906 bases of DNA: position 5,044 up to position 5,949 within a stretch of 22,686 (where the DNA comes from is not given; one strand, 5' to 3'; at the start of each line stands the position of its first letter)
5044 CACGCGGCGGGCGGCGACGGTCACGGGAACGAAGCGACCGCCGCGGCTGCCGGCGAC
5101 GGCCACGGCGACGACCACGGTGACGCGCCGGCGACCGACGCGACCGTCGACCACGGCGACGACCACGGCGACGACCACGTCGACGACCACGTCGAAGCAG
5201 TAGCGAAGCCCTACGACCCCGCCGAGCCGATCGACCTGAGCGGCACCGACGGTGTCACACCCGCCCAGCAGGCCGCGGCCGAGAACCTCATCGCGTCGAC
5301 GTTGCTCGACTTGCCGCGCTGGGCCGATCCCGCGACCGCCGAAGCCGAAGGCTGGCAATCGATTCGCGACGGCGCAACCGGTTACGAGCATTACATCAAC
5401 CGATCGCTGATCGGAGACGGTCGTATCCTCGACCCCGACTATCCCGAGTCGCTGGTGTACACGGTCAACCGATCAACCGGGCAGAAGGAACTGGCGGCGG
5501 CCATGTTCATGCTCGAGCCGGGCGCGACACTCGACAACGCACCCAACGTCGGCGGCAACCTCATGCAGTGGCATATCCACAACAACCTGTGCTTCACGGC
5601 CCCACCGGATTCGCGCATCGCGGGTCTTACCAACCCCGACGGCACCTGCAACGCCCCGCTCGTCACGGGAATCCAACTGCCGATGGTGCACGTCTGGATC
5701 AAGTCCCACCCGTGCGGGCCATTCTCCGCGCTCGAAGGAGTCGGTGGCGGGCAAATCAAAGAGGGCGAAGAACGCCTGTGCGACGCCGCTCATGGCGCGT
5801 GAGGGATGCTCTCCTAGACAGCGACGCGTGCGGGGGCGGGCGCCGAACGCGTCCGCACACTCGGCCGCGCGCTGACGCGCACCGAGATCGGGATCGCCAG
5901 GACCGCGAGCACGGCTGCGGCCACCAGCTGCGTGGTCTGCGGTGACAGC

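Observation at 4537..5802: P1: uncharacterised polytopic membrane protein with a His/Asp-rich linker and a Cys/His-conserved ectodomain. It has a paralogue 8 kb away.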

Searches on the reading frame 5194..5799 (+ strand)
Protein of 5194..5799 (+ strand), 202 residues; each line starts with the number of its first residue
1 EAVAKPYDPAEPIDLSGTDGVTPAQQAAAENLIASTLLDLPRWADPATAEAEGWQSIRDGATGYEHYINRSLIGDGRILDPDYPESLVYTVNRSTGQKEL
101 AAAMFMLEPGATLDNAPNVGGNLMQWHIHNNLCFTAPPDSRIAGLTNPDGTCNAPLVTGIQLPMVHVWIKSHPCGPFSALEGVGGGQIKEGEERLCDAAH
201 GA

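Call 23: search_solved_structures(query=A2, max_evalue=10, show_alignments=2)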
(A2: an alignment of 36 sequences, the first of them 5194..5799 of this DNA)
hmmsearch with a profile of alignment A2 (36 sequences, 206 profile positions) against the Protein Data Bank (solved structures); distinct sequences matched with E-value up to 10: 2.
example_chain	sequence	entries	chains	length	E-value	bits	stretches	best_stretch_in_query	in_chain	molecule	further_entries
2gsl_A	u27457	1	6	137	0.22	14.4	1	89-127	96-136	Hypothetical protein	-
9ybi_A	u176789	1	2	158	2.2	11.1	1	40-83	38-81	Metal transporter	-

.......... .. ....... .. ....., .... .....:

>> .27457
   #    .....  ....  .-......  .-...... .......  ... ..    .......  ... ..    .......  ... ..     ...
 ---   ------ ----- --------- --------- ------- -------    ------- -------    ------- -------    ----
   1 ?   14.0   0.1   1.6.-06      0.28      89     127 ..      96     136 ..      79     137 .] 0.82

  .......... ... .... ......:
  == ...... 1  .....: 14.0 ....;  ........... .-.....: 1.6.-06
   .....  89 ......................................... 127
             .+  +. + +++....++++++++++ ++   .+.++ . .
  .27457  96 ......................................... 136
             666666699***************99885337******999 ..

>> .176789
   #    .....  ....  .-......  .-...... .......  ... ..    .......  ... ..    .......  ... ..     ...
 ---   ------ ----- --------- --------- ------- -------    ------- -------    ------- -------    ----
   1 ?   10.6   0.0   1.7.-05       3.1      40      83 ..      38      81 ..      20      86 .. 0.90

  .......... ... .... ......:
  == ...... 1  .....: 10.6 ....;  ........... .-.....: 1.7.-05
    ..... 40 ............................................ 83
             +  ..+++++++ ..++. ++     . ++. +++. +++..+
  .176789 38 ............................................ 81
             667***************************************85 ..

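Call 28: predict_structure(alignment_id=A2)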
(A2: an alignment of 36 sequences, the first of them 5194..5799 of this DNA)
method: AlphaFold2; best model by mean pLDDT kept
length: 202 residues; sequences in the alignment: 36
mean_pLDDT: 87.9   pTM: 0.85
mean pLDDT of the five models: 87.9, 87.5, 87.1, 86.4, 86.3
residues with pLDDT >= 90: 133; 70-90: 50; 50-70: 13; < 50: 6
segments of 3 or more residues with pLDDT < 50: 199-202
pLDDT, mean of each block of 10 residues (from residue 1): 61 83 93 91 96 95 93 96 96 94 95 94 91 91 92 94 91 80 70 71 40
secondary structure, 60 per line:
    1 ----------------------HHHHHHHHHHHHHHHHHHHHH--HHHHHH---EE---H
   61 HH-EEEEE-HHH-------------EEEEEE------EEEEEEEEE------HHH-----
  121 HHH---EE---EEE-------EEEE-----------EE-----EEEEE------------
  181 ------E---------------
elements in order: H23-43 H46-51 E64-68 E86-91 E98-106 E132-134 E142-145 E164-168
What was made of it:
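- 5203..5799 (+): Ectodomain (residues 223-421): a long N-terminal helix followed by a six-stranded sheet. No solved-structure relative was found. AlphaFold pLDDT 87.9, pTM 0.85 (call 28).
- The domain is compact and well ordered (call 28).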

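Call 30: fold_search(model_id=the predicted structure, library=pdb)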
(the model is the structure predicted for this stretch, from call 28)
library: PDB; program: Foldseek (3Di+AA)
matches with E <= 10: 110; with E <= 0.001: 0
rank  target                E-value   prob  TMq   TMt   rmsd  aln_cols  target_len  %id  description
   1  9oti_G                1.2e+00  0.04  0.14  0.11  15.2       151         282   11  GATOR2 complex bound to arginine sensor CASTOR1 (released 2025-10-01)
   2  8jkk_D                1.7e+00  0.02  0.13  0.08  13.5       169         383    9  Crystal Structure of the dioxygenase CcTet from Coprinopsis cinerea bound to 12bp 5-methylcytosine (5mC) containing du (released 2024-03-06)
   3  9oti_O                1.9e+00  0.04  0.12  0.09  13.8       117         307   12  GATOR2 complex bound to arginine sensor CASTOR1 (released 2025-10-01)
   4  9lwf_E                2.3e+00  0.02  0.11  0.08  15.7       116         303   11  Cryo-EM structure of dual sensor bound GATOR2 complex (released 2025-08-13)
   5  2cdo_A                2.3e+00  0.01  0.11  0.15  13.8       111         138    7  structure of agarase carbohydrate binding module in complex with neoagarohexaose (released 2006-02-16)
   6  8pmg_B                2.3e+00  0.01  0.10  0.07  17.1       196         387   11  Structure of Nal1 indica cultivar IR64, construct 36-458 (released 2024-04-17)
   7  8s9u_E                2.3e+00  0.01  0.10  0.05  22.5       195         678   10  CRISPR-Cas type III-D effector complex bound to a target RNA (released 2024-04-24)
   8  7uhy_G                2.5e+00  0.02  0.13  0.09  15.4       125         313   10  Human GATOR2 complex (released 2022-07-20)
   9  7uhy_E                2.6e+00  0.02  0.13  0.09  15.6       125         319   10  Human GATOR2 complex (released 2022-07-20)
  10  2ix2_A                2.6e+00  0.01  0.09  0.08  17.9       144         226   12  Crystal structure of the heterotrimeric PCNA from Sulfolobus solfataricus (released 2006-10-04)
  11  8pmg_E                2.6e+00  0.01  0.10  0.07  16.3       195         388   10  Structure of Nal1 indica cultivar IR64, construct 36-458 (released 2024-04-17)
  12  9lwf_O                2.7e+00  0.01  0.11  0.08  15.9       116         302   10  Cryo-EM structure of dual sensor bound GATOR2 complex (released 2025-08-13)
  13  6i82_A                2.9e+00  0.01  0.11  0.08  16.0       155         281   12  Crystal structure of partially phosphorylated RET V804M tyrosine kinase domain complexed with PDD00018412 (released 2020-03-11)
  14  8pml_B                3.1e+00  0.01  0.13  0.08  17.2       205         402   11  Structure of Nal1 protein , SPIKE allele from japonica rice, construct 46-458 (released 2024-04-17)
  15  9lvj_E                3.3e+00  0.02  0.15  0.11  15.0       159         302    9  Cryo-EM structure of Sestrin2 bound human GATOR2 complex (released 2025-08-13)
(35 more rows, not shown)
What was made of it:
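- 5203..5799 (+): Foldseek best E 1.2 (call 30).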

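Call 32: search_protein_representatives(alignment_id=A2)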
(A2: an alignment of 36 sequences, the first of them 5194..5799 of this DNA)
Query: 36 sequences, 206 profile positions. Proteins with E-value up to 0.001 (for the whole library): 3715; up to 1e-10: 2059; up to 1e-30: 374. The best 150 are listed.
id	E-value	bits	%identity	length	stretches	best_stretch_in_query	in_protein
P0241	6.4e-168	571.4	-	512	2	2-205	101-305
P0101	1.3e-159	544.2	-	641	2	2-204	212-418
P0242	3.3e-158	539.7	-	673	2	2-201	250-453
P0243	2.6e-149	510.6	-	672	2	2-202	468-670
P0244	8.7e-133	456.7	-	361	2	4-205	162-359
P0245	6.7e-102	355.8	-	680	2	6-186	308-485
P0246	2.4e-96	337.6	-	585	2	5-189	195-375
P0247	1.9e-95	334.7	-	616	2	22-192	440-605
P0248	5.6e-92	323.4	-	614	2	19-191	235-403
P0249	4.8e-90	317.1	-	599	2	3-204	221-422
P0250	4.6e-89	313.8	-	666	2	22-183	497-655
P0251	1.0e-88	312.7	-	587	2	19-196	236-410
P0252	3.4e-83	294.7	-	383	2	44-195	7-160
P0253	3.5e-83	294.7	-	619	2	21-190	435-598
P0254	2.9e-80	285.1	-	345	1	2-205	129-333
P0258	8.9e-76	270.4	-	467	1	3-205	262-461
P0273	9.4e-73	260.6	-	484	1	2-205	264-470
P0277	1.2e-71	256.9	-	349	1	2-206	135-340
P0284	4.2e-70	251.9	-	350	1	3-203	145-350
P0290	3.4e-69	248.9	-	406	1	7-205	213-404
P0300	1.8e-67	243.3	-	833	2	20-184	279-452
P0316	1.4e-63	230.6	-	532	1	35-204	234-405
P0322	1.8e-62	227.0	-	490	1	4-205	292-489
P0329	1.1e-60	221.1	-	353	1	24-204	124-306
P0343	2.8e-56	206.8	-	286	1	11-204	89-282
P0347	1.1e-55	204.8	-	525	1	20-197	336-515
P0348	1.8e-55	204.1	-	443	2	91-204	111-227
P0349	2.3e-55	203.8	-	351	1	17-201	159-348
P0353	6.3e-55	202.3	-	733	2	18-180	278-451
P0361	6.7e-52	192.5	-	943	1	3-173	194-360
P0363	1.1e-51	191.8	-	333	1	3-203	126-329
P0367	5.6e-50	186.2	-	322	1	16-196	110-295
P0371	1.6e-49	184.7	-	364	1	5-200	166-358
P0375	1.5e-48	181.6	-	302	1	14-194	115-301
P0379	3.8e-48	180.2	-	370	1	6-192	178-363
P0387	1.5e-47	178.3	-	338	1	17-192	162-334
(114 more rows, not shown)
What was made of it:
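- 5203..5799 (+): 3,715 representative clusters (call 32).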

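Call 33: search_protein_families(library=pfam, proteins=[P0300, P0353, P0361, P0347, P0316, P0322, P0245, P0250, P0273, P0258], max_evalue=0.01)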
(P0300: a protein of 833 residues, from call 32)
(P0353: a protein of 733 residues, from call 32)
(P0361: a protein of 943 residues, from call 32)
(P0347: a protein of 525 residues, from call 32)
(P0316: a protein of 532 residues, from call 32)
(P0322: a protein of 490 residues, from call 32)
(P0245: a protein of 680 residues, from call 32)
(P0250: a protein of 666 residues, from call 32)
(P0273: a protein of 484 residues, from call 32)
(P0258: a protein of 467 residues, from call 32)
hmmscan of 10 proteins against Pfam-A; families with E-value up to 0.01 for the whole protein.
P0300 (833 aa): 0 families

P0353 (733 aa): 0 families

P0361 (943 aa): 6 families
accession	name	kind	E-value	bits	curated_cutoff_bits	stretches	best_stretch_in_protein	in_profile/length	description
PF08241.18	Methyltransf_11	-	5.2e-12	46.7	21.2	1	738-824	1-95/95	Methyltransferase domain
PF13649.12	Methyltransf_25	-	7.1e-09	36.7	27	1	737-820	1-97/97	Methyltransferase domain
PF08242.18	Methyltransf_12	-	4.5e-08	34.2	30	1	738-822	1-98/98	Methyltransferase domain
PF13489.12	Methyltransf_23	-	6.1e-07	29.7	27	1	725-831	14-123/164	Methyltransferase domain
PF13847.12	Methyltransf_31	-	0.00026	21.1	27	1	736-828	6-113/145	Methyltransferase domain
PF00106.31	adh_short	-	0.0013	18.6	26.6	1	414-438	1-25/195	short chain dehydrogenase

P0347 (525 aa): 0 families

P0316 (532 aa): 0 families

P0322 (490 aa): 0 families

P0245 (680 aa): 0 families

P0250 (666 aa): 0 families

P0273 (484 aa): 1 family
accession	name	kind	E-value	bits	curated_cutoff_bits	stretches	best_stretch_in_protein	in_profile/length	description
PF02535.28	Zip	-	0.0097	15.6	35.1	0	138-239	74-171/323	ZIP Zinc transporter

P0258 (467 aa): 0 families
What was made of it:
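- Tried and rejected: Large representatives (up to 943 aa) carry no informative fused Pfam domain (call 33).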

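Call 44: find_related_loci(query=A2, collection=genome_contigs, flank=6000)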
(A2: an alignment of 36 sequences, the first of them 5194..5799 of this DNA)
Query A2 (202 aa) in genome_contigs; peptide patterns used: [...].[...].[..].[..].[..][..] (x = any residue, [..] = any of these).
598 stretches matched a pattern (row limit reached: there are more); 421 encode a relative of the query (tblastn E <= 1e-3); the best 80 are kept; 80 distinct loci.
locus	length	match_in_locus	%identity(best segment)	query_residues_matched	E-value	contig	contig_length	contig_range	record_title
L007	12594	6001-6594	71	4-201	4e-97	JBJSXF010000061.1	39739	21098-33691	MAG: Actinomycetota bacterium isolate samp_4435_semibin_262 samp_4435_762973, whole genome shotgun sequence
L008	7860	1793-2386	73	2-202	1e-96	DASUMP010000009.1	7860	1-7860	MAG TPA_asm: Acidimicrobiia bacterium isolate SMAG_U1576 k141_951896, whole genome shotgun sequence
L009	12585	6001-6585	67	5-202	3e-86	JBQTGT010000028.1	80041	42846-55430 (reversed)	MAG: Actinomycetota bacterium isolate SAR205 c_000000254624, whole genome shotgun sequence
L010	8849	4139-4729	67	5-202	2e-85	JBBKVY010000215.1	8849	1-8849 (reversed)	MAG: Acidimicrobiales bacterium isolate metabat_bins.344 k119_2990024, whole genome shotgun sequence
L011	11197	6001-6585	65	5-202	8e-85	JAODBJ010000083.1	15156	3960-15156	MAG: Actinomycetes bacterium isolate RYN_51 scaffold_17517, whole genome shotgun sequence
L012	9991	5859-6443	66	5-202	3e-84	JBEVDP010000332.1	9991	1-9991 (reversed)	MAG: Acidimicrobiia bacterium isolate T2R1BO.metabat2.24 T2R1BO.metabat2.24_k133_22480879, whole genome shotgun sequence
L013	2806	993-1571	66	6-201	2e-85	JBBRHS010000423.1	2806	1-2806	MAG: Acidimicrobiia bacterium isolate Co_metawrap_2730 Cmw_2730_k141_18294949_length_2806_cov_5.4848, whole genome shotg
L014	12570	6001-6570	65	6-199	2e-82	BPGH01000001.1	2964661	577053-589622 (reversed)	MAG: Acidimicrobiia bacterium KatS3mg009 DNA, contig_6993, whole genome shotgun sequence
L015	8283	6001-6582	64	6-201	2e-81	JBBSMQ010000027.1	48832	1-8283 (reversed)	MAG: Acidimicrobiales bacterium isolate LS5_sbin.35 LS5_sbin.35_K_584532_L_48832_cov_20.0000, whole genome shotgun seque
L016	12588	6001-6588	64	5-202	4e-81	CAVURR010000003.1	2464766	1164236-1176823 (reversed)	MAG: uncultured Iamiaceae bacterium isolate MFD09730.bin.2.15 genome assembly, contig: contig_171, whole genome shotgun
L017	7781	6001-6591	67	5-202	2e-80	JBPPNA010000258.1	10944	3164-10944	MAG: Acidimicrobiales bacterium isolate BIOS2019_out_021 k131_2064262, whole genome shotgun sequence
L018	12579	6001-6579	63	5-202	2e-80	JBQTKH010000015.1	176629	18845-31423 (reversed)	MAG: Microthrixaceae bacterium isolate SAR292 c_000000385910, whole genome shotgun sequence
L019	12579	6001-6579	63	5-200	3e-80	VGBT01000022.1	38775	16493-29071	MAG: Actinomycetota bacterium isolate K_DeepCast_65m_m2_097 K_DeepCast_65m_m2_097_Ga0194128_10001617, whole genome shotg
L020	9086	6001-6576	60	5-201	4e-80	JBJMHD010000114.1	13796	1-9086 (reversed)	MAG: Acidimicrobiales bacterium isolate 12C18O_168h_50_P10_coass_bin_6 k141_4441810, whole genome shotgun sequence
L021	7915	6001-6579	61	6-202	4e-80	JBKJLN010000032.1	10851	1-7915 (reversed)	MAG: Acidimicrobiales bacterium isolate ant_bin.289 k117_723355, whole genome shotgun sequence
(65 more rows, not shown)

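Call 62: search_protein_families(library=pfam, proteins=[P0290, P0329, P0284, P0379, P0371, P0348, P0277, P0363, P0349, P0367], max_evalue=0.01)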
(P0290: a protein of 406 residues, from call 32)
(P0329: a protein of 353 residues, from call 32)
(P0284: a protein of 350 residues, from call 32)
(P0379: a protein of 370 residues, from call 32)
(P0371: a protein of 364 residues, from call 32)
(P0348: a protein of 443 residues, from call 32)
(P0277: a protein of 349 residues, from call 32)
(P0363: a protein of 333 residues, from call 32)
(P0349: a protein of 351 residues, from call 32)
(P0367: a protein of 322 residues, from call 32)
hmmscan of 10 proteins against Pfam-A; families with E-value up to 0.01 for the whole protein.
P0290 (406 aa): 3 families
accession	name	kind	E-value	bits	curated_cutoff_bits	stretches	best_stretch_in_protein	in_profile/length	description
PF00069.31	Pkinase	-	1.5e-39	136.4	31.7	1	11-217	1-204/263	Protein kinase domain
PF07714.23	PK_Tyr_Ser-Thr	-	8.4e-27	94.5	23.1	1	16-217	6-212/258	Protein tyrosine and serine/threonine kinase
PF01636.29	APH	-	0.0014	18.9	23.2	0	41-129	24-110/239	Phosphotransferase enzyme family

P0329 (353 aa): 0 families

P0284 (350 aa): 0 families

P0379 (370 aa): 0 families

P0371 (364 aa): 0 families

P0348 (443 aa): 0 families

P0277 (349 aa): 0 families

P0363 (333 aa): 0 families

P0349 (351 aa): 0 families

P0367 (322 aa): 0 families
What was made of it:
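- The kinase fusion has a truncated kinase abutting the domain with no transmembrane helix between them, so it is probably a chimera (call 62).
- Tried and rejected: The Ser/Thr-kinase fusion P0290 looks chimeric (call 62).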

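Call 64: search_dna_similar(query=window:5194-5799:+, collection=plasmids, mode=protein, max_evalue=0.01)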
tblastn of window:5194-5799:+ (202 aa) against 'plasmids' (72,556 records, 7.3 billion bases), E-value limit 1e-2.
No match.

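Call 85: find_encoding_contigs(protein=P0343, flank=6000, max_places=3)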
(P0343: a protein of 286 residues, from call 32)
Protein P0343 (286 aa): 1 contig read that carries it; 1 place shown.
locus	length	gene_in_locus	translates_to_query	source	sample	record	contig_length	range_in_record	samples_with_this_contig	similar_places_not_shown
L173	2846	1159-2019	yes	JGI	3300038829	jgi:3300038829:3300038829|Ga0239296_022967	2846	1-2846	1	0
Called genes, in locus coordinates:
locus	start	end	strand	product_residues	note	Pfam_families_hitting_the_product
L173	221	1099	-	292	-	PF00753:Lactamase_B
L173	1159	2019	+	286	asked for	-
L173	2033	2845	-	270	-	PF02770:Acyl-CoA_dh_M, PF00441:Acyl-CoA_dh_1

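Call 86: find_encoding_contigs(protein=P0387, flank=6000, max_places=3)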
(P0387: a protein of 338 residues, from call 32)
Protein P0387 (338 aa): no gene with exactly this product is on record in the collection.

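Call 90: search_protein_families(library=ncbifam, proteins=[P0343, P0375, window:5194-5799:+], max_evalue=0.1)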
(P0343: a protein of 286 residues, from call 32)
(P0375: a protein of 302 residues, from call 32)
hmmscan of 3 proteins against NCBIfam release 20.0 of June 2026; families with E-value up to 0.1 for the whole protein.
P0343 (286 aa): 6 families
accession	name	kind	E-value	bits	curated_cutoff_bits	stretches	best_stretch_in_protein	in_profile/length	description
NF050142.1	PG1828_fam_lipo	equivalog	0.007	17.1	50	1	7-48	7-50/59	PG1828 family lipoprotein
NF045774.1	cytochro_C551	exception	0.013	15.4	118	1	5-38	5-38/110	cytochrome c551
NF053527.1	lipo_Cory_WKLS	subfamily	0.019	14.9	105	1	7-37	4-34/166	WKL family lipoprotein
NF041941.1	lipo_FMN_PplA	exception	0.052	12.7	325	1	4-42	7-45/302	extracellular electron transfer flavoprotein PplA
NF047408.1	SA0632_fam_LP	equivalog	0.072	12.8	70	0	5-27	4-26/68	SA0632 family lipoprotein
NF003782.0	PRK05371.1-3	subfamily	0.08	11.3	711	1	3-89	9-89/648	Xaa-Pro dipeptidyl-peptidase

P0375 (302 aa): 1 family
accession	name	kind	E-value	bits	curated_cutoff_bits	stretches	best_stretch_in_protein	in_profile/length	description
NF045774.1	cytochro_C551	exception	0.019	14.9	118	1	11-61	6-54/110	cytochrome c551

window:5194-5799:+ (202 aa): 0 families

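Call 94: search_protein_families(library=pfam, alignment_id=A2, max_evalue=1)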
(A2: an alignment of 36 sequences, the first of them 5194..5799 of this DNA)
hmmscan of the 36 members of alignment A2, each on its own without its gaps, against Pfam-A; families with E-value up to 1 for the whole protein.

A. member 1, window:5194-5799:+ (202 aa): 0 families

B. families by the number of members that match (of 36 scanned): 5 families
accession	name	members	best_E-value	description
PF06884.16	DUF1264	4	0.04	Protein of unknown function (DUF1264)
PF07045.17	DUF1330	3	0.011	Domain of unknown function (DUF1330)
PF08489.16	TiaS_FLD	2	0.063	TiaS FLD domain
PF24721.1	HAB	1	0.074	Half a barrel family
PF12419.13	DUF3670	1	0.16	SNF2 Helicase protein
